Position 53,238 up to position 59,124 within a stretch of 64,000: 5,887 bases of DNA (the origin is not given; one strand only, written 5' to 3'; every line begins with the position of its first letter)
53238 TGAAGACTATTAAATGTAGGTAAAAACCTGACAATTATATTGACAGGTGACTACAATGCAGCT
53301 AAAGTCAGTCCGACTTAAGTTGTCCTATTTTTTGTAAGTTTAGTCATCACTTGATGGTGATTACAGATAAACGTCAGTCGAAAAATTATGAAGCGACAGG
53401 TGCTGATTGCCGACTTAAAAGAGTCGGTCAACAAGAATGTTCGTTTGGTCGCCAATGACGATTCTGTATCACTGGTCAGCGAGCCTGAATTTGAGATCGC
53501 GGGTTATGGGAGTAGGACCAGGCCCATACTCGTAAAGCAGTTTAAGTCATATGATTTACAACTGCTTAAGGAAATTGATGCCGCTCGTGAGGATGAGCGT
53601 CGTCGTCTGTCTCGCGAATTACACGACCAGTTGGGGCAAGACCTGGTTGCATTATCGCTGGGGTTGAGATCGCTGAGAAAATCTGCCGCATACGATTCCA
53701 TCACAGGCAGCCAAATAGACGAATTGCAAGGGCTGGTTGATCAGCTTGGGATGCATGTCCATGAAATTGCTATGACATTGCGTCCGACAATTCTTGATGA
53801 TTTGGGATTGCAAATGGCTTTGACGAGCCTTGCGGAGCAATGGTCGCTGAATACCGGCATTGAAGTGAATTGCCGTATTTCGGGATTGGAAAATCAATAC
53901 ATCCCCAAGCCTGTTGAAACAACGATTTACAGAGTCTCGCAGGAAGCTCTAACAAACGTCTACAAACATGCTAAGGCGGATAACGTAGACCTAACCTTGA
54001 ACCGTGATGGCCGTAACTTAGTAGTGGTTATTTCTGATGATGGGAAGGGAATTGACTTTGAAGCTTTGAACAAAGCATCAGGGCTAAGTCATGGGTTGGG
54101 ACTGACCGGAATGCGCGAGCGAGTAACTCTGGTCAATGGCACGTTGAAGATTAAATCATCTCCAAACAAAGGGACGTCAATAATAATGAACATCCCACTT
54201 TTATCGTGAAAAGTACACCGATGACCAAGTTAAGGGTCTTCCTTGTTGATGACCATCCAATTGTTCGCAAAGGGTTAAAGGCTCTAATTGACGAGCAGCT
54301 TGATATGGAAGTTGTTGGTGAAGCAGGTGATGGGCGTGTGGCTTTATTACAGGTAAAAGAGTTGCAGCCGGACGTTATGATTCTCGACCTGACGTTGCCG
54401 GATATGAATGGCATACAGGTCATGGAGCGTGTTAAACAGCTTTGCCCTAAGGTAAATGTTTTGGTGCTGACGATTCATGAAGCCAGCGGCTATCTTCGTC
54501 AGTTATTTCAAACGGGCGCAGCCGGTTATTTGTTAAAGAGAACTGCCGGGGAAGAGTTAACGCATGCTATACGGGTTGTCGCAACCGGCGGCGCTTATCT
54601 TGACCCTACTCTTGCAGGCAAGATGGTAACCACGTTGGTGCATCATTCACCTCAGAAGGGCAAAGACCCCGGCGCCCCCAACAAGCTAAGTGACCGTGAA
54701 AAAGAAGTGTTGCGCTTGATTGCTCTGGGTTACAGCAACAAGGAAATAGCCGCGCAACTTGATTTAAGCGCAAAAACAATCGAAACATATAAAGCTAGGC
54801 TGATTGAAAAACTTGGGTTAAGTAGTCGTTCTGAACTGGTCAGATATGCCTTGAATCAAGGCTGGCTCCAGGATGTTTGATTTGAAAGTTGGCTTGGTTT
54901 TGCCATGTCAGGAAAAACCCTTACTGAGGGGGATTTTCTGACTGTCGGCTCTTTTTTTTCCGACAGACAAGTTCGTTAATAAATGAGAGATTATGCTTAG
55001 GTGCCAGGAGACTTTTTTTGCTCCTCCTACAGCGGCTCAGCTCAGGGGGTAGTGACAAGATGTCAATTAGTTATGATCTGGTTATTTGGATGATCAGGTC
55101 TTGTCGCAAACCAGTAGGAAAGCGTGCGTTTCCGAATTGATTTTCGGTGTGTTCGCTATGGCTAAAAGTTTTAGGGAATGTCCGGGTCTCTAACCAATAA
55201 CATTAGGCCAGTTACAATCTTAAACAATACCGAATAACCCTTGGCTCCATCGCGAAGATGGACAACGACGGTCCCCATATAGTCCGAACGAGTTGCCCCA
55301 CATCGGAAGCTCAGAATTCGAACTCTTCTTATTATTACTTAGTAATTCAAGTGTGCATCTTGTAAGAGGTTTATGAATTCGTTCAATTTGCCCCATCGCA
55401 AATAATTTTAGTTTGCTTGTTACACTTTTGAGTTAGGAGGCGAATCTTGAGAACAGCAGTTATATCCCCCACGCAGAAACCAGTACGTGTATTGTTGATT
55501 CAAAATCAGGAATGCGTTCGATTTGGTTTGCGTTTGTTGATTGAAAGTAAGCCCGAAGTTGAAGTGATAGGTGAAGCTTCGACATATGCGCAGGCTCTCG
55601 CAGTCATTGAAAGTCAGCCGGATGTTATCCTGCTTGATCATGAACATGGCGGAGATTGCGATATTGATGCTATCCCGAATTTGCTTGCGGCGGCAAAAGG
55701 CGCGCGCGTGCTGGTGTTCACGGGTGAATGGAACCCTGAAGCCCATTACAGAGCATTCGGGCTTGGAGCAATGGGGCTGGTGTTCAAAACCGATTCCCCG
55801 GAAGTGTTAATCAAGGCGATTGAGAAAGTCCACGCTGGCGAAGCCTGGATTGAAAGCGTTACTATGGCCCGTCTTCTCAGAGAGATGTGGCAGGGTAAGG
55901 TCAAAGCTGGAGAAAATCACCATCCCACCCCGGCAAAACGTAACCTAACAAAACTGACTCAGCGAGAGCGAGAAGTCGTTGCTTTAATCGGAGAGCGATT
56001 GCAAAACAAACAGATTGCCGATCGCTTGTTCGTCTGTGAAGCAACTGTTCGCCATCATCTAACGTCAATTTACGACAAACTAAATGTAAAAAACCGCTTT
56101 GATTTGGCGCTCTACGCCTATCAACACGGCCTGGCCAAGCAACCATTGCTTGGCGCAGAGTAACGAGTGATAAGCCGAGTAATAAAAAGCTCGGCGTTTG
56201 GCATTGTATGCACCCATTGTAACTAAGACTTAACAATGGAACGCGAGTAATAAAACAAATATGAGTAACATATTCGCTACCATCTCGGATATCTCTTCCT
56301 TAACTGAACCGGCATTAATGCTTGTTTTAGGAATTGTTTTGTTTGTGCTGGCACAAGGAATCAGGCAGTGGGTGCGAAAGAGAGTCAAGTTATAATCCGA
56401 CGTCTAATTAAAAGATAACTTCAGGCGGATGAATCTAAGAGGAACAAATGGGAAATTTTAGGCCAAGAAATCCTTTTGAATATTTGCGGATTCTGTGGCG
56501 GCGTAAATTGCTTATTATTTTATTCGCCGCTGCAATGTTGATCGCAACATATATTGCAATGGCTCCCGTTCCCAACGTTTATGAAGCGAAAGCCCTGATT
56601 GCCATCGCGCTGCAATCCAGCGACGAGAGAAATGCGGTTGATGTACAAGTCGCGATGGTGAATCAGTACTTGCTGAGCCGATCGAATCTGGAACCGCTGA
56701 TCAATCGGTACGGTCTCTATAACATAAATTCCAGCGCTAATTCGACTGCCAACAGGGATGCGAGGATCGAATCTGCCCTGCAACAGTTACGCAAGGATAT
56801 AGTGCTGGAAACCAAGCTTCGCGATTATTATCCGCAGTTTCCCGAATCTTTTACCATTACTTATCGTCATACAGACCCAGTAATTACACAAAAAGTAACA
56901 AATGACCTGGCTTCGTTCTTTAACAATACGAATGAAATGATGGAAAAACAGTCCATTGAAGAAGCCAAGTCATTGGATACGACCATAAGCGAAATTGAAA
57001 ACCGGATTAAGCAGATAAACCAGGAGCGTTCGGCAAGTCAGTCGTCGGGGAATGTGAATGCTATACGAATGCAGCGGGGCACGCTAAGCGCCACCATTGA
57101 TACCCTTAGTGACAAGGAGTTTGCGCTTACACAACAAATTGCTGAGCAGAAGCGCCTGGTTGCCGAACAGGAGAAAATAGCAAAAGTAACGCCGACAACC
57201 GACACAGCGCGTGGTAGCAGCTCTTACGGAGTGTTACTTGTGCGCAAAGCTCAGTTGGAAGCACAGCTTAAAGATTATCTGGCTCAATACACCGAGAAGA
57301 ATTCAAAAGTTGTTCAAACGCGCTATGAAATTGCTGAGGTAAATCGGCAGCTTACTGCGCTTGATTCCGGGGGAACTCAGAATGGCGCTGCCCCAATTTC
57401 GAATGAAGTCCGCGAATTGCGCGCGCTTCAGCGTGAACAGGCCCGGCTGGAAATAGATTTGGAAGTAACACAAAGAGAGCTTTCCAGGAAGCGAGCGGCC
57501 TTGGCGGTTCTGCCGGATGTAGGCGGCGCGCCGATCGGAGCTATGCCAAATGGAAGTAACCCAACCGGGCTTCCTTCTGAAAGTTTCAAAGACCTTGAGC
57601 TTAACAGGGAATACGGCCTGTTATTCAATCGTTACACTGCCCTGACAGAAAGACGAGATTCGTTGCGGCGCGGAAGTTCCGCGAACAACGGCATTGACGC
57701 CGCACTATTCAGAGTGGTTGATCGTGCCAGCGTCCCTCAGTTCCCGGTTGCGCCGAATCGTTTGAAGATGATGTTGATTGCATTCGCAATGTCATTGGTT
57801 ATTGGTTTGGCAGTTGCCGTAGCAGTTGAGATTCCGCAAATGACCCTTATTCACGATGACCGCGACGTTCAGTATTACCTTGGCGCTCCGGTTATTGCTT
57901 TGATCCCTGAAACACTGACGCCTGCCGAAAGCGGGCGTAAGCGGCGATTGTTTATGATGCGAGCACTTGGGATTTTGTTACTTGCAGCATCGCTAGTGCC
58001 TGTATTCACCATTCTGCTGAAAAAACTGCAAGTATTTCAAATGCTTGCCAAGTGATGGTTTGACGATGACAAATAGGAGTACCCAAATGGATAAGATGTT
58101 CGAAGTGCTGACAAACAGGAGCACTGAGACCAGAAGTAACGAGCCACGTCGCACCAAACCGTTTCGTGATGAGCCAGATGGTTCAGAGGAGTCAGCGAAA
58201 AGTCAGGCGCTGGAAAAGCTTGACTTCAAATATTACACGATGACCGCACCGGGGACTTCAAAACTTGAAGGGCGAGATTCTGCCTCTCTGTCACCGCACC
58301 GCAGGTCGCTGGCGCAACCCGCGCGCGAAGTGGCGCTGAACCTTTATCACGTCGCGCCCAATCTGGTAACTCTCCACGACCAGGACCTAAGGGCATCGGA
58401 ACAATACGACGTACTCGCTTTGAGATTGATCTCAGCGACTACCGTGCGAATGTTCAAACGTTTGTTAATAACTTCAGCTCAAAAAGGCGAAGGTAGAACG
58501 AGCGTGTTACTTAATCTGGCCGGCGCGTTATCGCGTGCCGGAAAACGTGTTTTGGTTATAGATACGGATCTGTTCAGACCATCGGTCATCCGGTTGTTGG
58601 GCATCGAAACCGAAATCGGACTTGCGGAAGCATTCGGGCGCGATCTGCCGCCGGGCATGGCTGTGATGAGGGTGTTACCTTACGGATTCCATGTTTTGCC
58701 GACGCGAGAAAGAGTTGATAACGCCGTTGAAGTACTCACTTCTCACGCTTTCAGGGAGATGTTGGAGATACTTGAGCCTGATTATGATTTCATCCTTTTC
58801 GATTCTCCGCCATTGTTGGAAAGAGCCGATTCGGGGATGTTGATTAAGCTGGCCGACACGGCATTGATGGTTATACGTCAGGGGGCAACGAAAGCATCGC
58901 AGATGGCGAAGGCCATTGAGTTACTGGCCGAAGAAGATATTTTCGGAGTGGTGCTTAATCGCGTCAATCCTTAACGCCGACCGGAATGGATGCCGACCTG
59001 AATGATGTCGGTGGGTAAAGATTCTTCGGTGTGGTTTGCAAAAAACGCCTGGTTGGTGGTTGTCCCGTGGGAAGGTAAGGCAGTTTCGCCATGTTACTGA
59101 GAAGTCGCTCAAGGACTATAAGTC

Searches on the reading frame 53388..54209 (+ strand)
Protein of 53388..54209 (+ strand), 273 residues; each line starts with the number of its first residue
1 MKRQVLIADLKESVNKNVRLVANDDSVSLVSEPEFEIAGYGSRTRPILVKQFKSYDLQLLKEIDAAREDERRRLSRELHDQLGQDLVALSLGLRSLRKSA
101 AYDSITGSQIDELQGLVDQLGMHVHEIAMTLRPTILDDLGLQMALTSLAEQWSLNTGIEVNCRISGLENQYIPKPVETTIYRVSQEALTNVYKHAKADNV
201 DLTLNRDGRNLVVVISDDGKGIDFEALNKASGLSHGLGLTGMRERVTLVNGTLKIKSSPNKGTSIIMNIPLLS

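Call 103: search_protein_families(library=pfam, proteins=[window:53388-54209:+], max_evalue=0.00001)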
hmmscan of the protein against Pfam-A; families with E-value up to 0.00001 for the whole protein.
window:53388-54209:+ (273 aa): 3 families
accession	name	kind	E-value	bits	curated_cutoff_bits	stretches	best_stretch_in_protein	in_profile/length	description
PF02518.31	HATPase_c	-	6.4e-17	62.4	26.4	1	177-271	3-109/111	Histidine kinase-, DNA gyrase B-, and HSP90-like ATPase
PF07730.19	HisKA_3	-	2.4e-10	41.2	24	1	70-134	1-66/68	Histidine kinase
PF13581.12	HATPase_c_2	-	2.6e-06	27.9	27.4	1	185-255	37-114/127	Histidine kinase-like ATPase domain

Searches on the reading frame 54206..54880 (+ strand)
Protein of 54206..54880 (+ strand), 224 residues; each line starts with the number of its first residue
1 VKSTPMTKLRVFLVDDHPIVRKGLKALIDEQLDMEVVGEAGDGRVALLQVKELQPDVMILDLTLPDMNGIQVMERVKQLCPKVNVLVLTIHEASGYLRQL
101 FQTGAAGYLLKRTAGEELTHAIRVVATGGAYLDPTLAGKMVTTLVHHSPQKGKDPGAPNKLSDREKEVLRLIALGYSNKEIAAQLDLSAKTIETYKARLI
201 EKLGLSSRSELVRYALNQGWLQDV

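Call 103: search_protein_families(library=pfam, proteins=[window:54206-54880:+], max_evalue=0.00001)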
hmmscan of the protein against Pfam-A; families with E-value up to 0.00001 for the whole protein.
window:54206-54880:+ (224 aa): 3 families
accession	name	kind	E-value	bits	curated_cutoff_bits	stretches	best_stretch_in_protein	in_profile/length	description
PF00072.30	Response_reg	-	7.6e-28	97.3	30.2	1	11-123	1-111/111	Response regulator receiver domain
PF00196.25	GerE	-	2.9e-21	75.3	23.5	1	160-215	2-57/57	Bacterial regulatory proteins, luxR family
PF08281.18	Sigma70_r4_2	-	6.1e-08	32.6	25.7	1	159-203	9-54/54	Sigma-70, region 4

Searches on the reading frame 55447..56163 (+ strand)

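Call 103: search_protein_families(library=pfam, proteins=[window:55447-56163:+], max_evalue=0.00001)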
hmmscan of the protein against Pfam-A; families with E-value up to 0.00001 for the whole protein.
window:55447-56163:+ (238 aa): 2 families
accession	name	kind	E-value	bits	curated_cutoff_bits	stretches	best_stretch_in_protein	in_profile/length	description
PF00196.25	GerE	-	2.9e-16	59.3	23.5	1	169-224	2-57/57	Bacterial regulatory proteins, luxR family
PF00072.30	Response_reg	-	5.7e-10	39.8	30.2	1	15-126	1-111/111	Response regulator receiver domain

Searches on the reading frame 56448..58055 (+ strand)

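Call 104: search_protein_families(library=pfam, proteins=[window:56448-58055:+], max_evalue=0.00001)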
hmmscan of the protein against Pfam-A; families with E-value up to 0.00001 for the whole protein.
window:56448-58055:+ (535 aa): 1 family
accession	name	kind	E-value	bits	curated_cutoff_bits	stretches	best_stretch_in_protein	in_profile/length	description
PF02706.20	Wzz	-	1.8e-08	35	25.5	1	11-86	7-89/91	Chain length determinant protein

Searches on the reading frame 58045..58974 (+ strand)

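Call 104: search_protein_families(library=pfam, proteins=[window:58045-58974:+], max_evalue=0.00001)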
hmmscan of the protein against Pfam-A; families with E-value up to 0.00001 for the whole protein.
window:58045-58974:+ (309 aa): 4 families
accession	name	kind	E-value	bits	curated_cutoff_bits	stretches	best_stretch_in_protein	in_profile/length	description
PF13614.12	AAA_31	-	1.6e-10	41.7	27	1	145-280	8-150/177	AAA domain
PF06564.18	CBP_BcsQ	-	7.6e-09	35.9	21.3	1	141-281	5-149/234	Cellulose biosynthesis protein BcsQ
PF10609.15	ParA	-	9.9e-09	35.4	27.1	1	139-304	5-172/246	NUBPL iron-transfer P-loop NTPase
PF01656.29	CbiA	-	3.9e-08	33.7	25.4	1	141-309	2-85/125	CobQ/CobB/MinD/ParA nucleotide binding domain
